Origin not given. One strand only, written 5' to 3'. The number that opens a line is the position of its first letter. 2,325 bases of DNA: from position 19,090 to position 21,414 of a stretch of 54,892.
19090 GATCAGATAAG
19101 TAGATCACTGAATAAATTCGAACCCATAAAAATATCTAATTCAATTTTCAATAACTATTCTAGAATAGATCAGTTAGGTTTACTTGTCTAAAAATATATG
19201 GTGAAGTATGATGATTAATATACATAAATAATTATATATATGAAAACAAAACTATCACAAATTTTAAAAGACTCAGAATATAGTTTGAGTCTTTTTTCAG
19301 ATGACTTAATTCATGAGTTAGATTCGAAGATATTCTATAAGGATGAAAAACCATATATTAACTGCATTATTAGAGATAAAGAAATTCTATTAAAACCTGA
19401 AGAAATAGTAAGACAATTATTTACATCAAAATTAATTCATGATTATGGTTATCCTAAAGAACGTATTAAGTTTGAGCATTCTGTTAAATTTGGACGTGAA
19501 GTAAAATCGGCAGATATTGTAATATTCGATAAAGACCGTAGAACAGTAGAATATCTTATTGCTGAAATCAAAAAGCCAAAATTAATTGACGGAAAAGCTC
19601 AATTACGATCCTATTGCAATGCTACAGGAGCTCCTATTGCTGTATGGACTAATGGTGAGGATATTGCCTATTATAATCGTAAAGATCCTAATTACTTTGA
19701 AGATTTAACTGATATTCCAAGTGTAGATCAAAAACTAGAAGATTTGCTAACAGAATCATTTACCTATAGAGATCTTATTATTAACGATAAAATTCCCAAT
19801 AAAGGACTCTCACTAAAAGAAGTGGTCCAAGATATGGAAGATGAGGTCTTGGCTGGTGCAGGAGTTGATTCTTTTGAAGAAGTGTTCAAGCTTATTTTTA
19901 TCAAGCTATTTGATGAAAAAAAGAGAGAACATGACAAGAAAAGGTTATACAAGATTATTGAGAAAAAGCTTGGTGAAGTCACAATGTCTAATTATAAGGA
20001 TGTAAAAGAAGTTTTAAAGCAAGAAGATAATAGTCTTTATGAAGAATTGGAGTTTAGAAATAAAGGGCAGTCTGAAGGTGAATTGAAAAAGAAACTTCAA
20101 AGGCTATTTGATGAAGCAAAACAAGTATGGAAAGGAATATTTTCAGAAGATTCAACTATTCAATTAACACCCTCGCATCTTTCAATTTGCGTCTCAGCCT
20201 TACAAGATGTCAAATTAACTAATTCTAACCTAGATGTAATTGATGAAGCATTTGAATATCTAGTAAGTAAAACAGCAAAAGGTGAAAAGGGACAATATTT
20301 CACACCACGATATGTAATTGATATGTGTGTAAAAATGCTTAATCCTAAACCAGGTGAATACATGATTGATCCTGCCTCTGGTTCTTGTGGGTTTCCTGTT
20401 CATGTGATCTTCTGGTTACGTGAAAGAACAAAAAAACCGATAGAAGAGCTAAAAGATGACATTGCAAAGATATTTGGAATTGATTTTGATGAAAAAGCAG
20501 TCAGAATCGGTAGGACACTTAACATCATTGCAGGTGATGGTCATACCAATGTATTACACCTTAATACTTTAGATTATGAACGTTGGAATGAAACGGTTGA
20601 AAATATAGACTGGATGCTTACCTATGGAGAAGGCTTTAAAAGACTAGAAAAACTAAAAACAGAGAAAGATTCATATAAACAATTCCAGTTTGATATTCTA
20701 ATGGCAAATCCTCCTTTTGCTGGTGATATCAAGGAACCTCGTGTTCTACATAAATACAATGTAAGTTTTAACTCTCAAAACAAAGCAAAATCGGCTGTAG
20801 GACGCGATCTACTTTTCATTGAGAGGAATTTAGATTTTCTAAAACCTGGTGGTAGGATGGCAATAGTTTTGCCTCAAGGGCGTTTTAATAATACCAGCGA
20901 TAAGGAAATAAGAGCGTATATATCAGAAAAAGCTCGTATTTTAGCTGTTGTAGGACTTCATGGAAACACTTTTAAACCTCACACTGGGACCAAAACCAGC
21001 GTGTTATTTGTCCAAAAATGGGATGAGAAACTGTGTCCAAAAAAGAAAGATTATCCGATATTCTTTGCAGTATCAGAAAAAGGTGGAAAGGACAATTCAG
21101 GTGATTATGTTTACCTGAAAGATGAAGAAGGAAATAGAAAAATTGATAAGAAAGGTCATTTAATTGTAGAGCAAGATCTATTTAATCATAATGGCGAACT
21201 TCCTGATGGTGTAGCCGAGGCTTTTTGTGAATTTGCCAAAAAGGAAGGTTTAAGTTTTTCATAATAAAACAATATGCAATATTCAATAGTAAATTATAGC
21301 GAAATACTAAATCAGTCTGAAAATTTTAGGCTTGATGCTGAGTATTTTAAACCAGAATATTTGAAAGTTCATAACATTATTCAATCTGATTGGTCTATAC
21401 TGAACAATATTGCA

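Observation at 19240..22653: RM module without HsdR: nuclease-fold-fused gamma N6A methylase plus two-TRD S subunit (BcgI-like Type IIB, or a new Type I derivative)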

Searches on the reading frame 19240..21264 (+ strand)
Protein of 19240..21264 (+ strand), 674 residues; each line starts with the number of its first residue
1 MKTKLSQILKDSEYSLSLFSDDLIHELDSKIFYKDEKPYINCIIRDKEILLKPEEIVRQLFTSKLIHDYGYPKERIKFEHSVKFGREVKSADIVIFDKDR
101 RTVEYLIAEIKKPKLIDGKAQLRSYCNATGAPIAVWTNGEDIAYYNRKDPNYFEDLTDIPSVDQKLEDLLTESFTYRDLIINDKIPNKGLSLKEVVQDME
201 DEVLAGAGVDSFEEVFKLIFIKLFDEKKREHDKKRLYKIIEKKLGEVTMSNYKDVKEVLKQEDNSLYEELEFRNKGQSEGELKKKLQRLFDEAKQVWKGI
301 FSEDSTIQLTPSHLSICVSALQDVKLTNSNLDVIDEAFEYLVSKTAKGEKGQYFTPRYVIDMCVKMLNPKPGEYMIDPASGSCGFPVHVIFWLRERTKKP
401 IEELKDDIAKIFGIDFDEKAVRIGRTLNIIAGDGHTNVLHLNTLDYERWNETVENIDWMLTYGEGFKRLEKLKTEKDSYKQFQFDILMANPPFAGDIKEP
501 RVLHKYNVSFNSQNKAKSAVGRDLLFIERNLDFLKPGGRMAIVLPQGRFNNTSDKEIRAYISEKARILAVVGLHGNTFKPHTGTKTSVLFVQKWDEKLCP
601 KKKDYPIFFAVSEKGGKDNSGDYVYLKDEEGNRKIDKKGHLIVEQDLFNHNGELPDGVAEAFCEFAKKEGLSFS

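Call 3: search_protein_families(library=pfam, proteins=[window:19240-21264:+], max_evalue=0.01)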
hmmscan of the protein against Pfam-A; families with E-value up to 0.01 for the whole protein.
window:19240-21264:+ (674 aa): 4 families
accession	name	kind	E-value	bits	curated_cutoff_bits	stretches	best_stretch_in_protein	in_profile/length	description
PF02384.22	N6_Mtase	-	8e-35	121.1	20.4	1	332-636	4-270/311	N-6 DNA Methylase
PF13588.12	HSDR_N_2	-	1.6e-27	96.2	25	1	53-160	1-110/110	Type I restriction enzyme R protein N terminus (HSDR_N)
PF07669.17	Eco57I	-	2.4e-11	44.4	25.3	1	410-573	2-165/171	Eco57I restriction-modification methylase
PF01170.24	UPF0020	-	0.002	18.3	22.3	0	364-426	21-94/197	RMKL-like, methyltransferase domain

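Call 4: search_protein_families(library=ncbifam, proteins=[window:19240-21264:+], max_evalue=0.01)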
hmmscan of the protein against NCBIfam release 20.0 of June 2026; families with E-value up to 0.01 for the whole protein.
window:19240-21264:+ (674 aa): 2 families
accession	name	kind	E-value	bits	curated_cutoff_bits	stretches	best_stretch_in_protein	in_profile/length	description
NF047738.1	antiphage_MADS2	equivalog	8e-88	295.3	720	1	39-637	5-615/654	methylation-associated defense system DNA methyltransferase MAD2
NF033452.1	BREX_1_MTaseX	exception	1e-06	26.9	500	1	482-617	506-637/1210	BREX-1 system adenine-specific DNA-methyltransferase PglX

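Call 5: search_protein_families(library=padloc, proteins=[window:19240-21264:+], max_evalue=0.01)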
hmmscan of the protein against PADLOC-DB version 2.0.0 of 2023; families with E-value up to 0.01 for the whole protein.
window:19240-21264:+ (674 aa): 44 families (the best 25 are shown)
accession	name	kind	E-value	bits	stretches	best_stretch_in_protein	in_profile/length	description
PDLC03034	MTase_I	-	2.8e-277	919.4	2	267-673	243-668/672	Type I methyltransferase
PDLC03318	MTase_II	-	7.5e-73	244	1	133-635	146-671/723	Type II methyltransferase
PDLC03021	MTase_I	-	3.6e-50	169.2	2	194-460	5-277/491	Type I methyltransferase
PDLC04134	mad2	-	7.4e-47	158.3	1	54-621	5-468/492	mads_2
PDLC03018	MTase_I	-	4.2e-45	152.4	2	33-411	4-367/749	Type I methyltransferase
PDLC03030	MTase_I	-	1.5e-41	140.6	1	43-601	40-589/670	Type I methyltransferase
PDLC03218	MTase_II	-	5.2e-36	122.3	2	477-595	367-483/532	Type II methyltransferase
PDLC03026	MTase_I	-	7.1e-34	115.8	1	213-594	29-356/487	Type I methyltransferase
PDLC03025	MTase_I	-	4.1e-23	79.9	2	209-451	24-262/569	Type I methyltransferase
PDLC03317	MTase_II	-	2.5e-22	77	2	271-444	216-412/831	Type II methyltransferase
PDLC03022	MTase_I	-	1.6e-19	67.8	1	265-593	100-406/857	Type I methyltransferase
PDLC03357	MTase_II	-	1.3e-17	61.4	1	299-602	69-343/620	Type II methyltransferase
PDLC03031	MTase_I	-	2.2e-17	60.6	2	309-400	137-234/834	Type I methyltransferase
PDLC03624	REase_MTase_IIG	-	1.1e-15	54.7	1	315-596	382-650/1271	Type IIG restriction enzyme-methyltransferase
PDLC03335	MTase_II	-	3.2e-14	50.5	1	295-595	29-306/607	Type II methyltransferase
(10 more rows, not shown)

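Call 9: search_protein_families(library=phrogs, proteins=[window:19240-21264:+], max_evalue=0.01)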
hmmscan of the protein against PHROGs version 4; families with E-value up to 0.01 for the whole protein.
window:19240-21264:+ (674 aa): 11 families
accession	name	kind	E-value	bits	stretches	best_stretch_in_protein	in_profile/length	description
phrog_2713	-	unknown function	3.8e-39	136.1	1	207-628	26-428/520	-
phrog_13671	-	other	2.7e-13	50.2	1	176-590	194-539/666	DNA methyltransferase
phrog_9133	-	unknown function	2.7e-13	49.7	1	472-599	807-910/1259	-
phrog_1685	-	unknown function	2.9e-10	39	1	478-599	172-285/2278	-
phrog_6380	-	other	3.3e-09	37.2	1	466-595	113-232/382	DNA methyltransferase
phrog_10089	-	moron, auxiliary metabolic gene and host takeover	5.2e-09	34.3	1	484-599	1751-1856/4647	DarB-like antirestriction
phrog_11801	-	other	9.8e-07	27.3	1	483-600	230-338/2269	DNA methyltransferase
phrog_21201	-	other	3.9e-05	24.4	1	342-464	13-141/156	DNA methyltransferase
phrog_16674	-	other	7.9e-05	21.5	1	481-571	672-761/1364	DNA methyltransferase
phrog_28477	-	unknown function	0.00074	20.3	1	313-384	158-237/248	-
phrog_29705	-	unknown function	0.00097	18.3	1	525-591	205-272/780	-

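Call 10: search_solved_structures(query=window:19240-21264:+, max_evalue=0.001, show_alignments=2)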
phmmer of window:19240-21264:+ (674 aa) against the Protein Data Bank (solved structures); distinct sequences matched with E-value up to 0.001: 11.
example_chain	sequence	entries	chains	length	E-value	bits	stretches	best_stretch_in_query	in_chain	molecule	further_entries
8w0p_A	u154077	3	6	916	1.5e-19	73.1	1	481-595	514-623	RM.BsaXI | site-specific DNA-methyltransferase (adenine-specific)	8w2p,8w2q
5ybb_A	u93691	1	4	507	6.9e-18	67.6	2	291-405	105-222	Type I restriction-modification system methyltransferase subunit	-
2y7c_B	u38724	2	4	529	1.7e-14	56.4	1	276-593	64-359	TYPE I RESTRICTION ENZYME ECOKI M PROTEIN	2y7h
2ar0_A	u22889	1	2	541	1.8e-14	56.3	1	276-593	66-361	Type I restriction enzyme EcoKI M protein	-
7vru_A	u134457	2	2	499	6.2e-14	54.6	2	318-400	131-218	Site-specific DNA-methyltransferase (adenine-specific)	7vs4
7eew_A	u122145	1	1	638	9.9e-12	47.3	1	483-592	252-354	Type I restriction-modification system methyltransferase subunit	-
3ufb_A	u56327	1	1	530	3.1e-11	45.6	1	343-404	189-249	Type I restriction-modification system methyltransferase subunit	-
2okc_A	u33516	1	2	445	1.9e-10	43.1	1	314-415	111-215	Type I restriction enzyme StySJI M protein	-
7vru_B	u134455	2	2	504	2.5e-09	39.3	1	288-398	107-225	Site-specific DNA-methyltransferase (adenine-specific)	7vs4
3khk_A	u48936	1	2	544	3e-09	39.1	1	325-388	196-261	Type I restriction-modification system methylation subunit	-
2f8l_A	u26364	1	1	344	0.00054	21.7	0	524-603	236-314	hypothetical protein lmo1582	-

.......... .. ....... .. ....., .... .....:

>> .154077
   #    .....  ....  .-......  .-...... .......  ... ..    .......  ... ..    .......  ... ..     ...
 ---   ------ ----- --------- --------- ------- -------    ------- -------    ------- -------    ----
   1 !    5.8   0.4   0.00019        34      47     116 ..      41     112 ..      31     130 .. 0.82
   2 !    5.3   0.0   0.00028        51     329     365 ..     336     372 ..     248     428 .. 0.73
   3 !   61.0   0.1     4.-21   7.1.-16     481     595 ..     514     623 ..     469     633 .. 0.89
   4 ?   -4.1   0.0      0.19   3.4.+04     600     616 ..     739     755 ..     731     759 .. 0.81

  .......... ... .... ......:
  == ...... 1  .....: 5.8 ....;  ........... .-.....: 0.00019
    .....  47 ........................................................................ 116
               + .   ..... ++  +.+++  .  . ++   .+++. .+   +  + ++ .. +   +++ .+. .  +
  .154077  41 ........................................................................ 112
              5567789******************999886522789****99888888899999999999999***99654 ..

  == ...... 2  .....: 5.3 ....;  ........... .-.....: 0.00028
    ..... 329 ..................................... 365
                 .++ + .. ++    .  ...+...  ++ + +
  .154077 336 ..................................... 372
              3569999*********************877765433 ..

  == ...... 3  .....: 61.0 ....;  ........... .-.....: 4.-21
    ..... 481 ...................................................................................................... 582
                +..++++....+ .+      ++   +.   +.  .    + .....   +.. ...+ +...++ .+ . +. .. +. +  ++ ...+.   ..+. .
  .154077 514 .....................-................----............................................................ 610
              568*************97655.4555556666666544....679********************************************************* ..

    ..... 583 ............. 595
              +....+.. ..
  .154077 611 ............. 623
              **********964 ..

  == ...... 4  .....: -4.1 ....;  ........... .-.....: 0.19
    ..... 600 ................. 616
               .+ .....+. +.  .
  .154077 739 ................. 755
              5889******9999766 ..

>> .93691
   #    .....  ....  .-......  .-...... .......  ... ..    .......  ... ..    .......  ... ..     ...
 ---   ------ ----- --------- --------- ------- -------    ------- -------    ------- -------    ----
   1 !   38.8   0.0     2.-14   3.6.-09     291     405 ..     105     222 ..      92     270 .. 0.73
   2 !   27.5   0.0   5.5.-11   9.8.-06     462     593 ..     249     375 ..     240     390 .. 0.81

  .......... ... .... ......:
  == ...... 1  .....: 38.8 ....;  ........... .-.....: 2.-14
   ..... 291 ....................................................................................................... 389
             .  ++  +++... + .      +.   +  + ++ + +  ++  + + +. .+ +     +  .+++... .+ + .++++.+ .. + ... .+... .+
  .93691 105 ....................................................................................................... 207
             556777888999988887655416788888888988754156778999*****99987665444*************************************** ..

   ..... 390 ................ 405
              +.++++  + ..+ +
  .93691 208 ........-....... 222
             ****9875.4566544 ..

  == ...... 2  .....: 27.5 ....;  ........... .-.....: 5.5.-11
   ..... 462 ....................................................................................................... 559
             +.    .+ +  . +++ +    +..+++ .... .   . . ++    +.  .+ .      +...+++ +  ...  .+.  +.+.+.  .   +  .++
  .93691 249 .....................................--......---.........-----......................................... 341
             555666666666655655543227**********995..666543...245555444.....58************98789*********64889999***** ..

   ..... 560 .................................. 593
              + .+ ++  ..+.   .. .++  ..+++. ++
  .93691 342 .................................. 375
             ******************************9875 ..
